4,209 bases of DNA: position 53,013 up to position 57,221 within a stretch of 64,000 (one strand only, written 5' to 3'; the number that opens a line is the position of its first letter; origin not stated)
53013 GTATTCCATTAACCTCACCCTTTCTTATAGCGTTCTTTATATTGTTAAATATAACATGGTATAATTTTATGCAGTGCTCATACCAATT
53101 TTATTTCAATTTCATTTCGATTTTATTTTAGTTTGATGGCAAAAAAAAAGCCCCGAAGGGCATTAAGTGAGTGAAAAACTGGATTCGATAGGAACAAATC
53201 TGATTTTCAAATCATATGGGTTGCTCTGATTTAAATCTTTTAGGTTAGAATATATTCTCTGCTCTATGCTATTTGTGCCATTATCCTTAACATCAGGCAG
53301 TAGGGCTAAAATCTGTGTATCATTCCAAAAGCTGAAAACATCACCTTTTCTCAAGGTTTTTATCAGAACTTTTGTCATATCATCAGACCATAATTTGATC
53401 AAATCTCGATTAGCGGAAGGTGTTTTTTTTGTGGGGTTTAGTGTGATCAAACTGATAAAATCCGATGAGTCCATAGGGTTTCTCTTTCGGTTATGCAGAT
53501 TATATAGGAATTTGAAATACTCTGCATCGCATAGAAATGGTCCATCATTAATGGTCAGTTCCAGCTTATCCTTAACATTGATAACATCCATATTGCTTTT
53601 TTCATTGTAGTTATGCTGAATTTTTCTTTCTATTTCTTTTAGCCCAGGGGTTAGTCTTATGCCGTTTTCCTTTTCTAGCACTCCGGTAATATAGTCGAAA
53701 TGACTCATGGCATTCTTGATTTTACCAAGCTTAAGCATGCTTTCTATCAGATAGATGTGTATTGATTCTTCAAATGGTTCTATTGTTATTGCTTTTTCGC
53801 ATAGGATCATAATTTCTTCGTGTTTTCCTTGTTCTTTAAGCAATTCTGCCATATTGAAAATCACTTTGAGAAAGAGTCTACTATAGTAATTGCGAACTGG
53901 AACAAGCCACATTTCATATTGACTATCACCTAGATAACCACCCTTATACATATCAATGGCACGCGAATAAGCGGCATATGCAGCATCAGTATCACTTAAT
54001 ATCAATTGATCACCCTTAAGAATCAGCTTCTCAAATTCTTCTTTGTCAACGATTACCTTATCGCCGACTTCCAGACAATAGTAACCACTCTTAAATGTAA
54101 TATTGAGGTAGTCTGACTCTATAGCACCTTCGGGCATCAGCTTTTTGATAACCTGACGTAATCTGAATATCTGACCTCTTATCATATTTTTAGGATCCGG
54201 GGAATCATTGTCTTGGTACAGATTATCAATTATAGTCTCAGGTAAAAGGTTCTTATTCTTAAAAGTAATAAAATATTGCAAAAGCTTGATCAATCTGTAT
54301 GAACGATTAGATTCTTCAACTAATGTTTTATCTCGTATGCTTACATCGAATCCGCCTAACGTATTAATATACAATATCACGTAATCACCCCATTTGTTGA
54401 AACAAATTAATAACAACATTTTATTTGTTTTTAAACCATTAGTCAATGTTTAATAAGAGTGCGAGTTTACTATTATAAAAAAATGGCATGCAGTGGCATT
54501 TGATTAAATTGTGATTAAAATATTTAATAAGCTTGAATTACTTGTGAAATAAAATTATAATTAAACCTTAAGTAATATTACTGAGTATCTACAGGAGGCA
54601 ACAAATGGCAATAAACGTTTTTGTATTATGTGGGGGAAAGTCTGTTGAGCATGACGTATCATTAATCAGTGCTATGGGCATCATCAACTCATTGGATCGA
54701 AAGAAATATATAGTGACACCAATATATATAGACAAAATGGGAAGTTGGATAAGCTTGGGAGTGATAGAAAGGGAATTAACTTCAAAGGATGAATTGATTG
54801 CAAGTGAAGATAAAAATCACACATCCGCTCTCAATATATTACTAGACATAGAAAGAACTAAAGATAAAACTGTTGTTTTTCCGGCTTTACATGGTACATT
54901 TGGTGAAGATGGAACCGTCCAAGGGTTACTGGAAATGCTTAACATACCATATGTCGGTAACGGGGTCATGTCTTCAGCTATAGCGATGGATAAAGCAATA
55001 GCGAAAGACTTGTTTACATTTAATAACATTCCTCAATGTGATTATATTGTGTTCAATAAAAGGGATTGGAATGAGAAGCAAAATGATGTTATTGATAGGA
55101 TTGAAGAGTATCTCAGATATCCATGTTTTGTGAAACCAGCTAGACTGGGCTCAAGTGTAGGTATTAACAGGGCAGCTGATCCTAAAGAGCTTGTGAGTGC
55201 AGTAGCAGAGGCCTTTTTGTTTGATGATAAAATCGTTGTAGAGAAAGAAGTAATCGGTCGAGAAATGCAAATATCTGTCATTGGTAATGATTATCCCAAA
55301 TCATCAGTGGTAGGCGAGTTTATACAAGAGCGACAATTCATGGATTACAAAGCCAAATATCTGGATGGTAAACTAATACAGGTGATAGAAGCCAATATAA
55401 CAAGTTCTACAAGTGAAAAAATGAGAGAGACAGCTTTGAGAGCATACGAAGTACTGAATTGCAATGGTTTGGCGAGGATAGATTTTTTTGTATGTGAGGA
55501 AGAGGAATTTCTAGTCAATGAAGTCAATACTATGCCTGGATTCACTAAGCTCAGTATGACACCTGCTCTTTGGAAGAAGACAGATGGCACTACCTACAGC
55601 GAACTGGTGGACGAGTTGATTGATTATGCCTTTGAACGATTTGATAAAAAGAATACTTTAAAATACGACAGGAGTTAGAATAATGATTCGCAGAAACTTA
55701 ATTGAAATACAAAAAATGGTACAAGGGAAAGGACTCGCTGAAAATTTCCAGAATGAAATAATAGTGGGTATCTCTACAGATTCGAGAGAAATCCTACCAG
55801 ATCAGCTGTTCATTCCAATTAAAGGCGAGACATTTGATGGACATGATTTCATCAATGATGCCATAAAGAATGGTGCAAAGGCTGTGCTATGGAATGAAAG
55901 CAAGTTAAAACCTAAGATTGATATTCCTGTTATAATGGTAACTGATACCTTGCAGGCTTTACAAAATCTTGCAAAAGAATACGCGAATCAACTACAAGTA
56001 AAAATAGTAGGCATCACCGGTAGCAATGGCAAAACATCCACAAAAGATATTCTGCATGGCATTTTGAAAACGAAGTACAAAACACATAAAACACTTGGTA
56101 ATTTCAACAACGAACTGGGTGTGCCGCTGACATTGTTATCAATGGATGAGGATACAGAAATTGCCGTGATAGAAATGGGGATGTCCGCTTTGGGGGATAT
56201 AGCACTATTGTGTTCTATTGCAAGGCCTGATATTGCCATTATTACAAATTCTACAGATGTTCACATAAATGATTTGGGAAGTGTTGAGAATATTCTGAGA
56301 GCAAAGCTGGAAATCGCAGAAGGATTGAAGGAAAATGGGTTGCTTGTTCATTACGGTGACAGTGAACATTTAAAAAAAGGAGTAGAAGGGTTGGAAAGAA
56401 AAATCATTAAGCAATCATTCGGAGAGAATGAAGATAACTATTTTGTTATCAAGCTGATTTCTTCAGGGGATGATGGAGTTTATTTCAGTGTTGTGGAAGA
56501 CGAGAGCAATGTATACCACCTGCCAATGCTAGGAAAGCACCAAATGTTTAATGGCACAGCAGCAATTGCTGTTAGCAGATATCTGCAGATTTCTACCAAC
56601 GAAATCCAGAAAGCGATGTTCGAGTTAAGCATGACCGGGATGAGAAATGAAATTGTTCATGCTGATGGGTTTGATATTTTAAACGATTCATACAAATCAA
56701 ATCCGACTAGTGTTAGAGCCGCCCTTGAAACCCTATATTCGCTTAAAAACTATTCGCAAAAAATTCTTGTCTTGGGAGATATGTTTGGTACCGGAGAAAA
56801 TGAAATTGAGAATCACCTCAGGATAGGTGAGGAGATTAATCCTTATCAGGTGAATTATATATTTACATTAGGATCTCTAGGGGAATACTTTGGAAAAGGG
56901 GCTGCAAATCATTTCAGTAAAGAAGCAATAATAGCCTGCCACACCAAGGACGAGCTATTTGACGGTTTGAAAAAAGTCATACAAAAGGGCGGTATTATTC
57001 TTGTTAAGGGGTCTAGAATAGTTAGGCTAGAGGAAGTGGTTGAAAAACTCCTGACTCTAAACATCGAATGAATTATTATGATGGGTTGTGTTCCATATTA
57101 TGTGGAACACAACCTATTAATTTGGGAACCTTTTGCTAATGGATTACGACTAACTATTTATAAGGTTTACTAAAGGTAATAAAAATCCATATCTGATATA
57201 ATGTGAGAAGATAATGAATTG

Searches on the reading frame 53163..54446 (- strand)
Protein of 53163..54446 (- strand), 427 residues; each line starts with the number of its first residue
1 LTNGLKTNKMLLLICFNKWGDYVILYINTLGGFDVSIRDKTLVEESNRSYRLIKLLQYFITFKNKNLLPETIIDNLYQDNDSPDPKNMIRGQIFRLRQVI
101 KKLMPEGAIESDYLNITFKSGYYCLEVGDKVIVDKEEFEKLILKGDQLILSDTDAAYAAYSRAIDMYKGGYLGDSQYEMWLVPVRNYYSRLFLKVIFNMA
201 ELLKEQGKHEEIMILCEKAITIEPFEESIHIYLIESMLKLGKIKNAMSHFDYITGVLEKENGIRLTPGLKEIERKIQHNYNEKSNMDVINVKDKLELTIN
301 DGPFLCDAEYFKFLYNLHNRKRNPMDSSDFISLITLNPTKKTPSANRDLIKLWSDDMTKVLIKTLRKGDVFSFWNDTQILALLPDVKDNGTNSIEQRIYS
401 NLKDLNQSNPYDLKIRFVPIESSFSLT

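Call 27: search_protein_families(library=pfam, max_evalue=0.0001, proteins=[window:53163-54446:-])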
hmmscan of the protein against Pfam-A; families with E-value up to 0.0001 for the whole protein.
window:53163-54446:- (427 aa): 1 family
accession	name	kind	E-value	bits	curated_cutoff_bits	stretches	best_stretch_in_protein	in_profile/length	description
PF03704.23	BTAD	-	2.8e-15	57.4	22.1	1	133-277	1-146/146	Bacterial transcriptional activator domain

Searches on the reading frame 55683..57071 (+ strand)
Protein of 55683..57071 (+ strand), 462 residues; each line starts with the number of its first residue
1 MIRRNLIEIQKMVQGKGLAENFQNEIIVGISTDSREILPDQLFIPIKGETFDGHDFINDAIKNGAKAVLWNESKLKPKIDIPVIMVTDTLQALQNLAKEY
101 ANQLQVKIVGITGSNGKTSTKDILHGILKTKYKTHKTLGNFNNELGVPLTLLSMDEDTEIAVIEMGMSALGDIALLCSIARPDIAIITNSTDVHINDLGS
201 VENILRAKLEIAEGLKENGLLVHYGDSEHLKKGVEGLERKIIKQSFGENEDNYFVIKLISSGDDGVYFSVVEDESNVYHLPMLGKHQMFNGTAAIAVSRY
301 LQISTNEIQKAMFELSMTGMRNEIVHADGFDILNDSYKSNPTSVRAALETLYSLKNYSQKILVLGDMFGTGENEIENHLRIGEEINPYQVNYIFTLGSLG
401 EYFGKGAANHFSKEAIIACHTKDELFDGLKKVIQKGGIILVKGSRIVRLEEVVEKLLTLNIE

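Call 27: search_protein_families(library=pfam, max_evalue=0.0001, proteins=[window:55683-57071:+])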
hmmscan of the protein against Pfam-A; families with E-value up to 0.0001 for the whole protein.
window:55683-57071:+ (462 aa): 3 families
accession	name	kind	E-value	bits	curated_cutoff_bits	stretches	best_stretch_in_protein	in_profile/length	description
PF08245.18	Mur_ligase_M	-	3.3e-43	148.4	24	1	111-297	1-199/200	Mur ligase middle domain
PF02875.26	Mur_ligase_C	-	6.5e-13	50.1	28.4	1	321-445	2-127/127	Mur ligase, glutamate ligase domain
PF01225.30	Mur_ligase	-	3.1e-12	47.1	21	1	27-100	2-94/95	Mur ligase family, catalytic domain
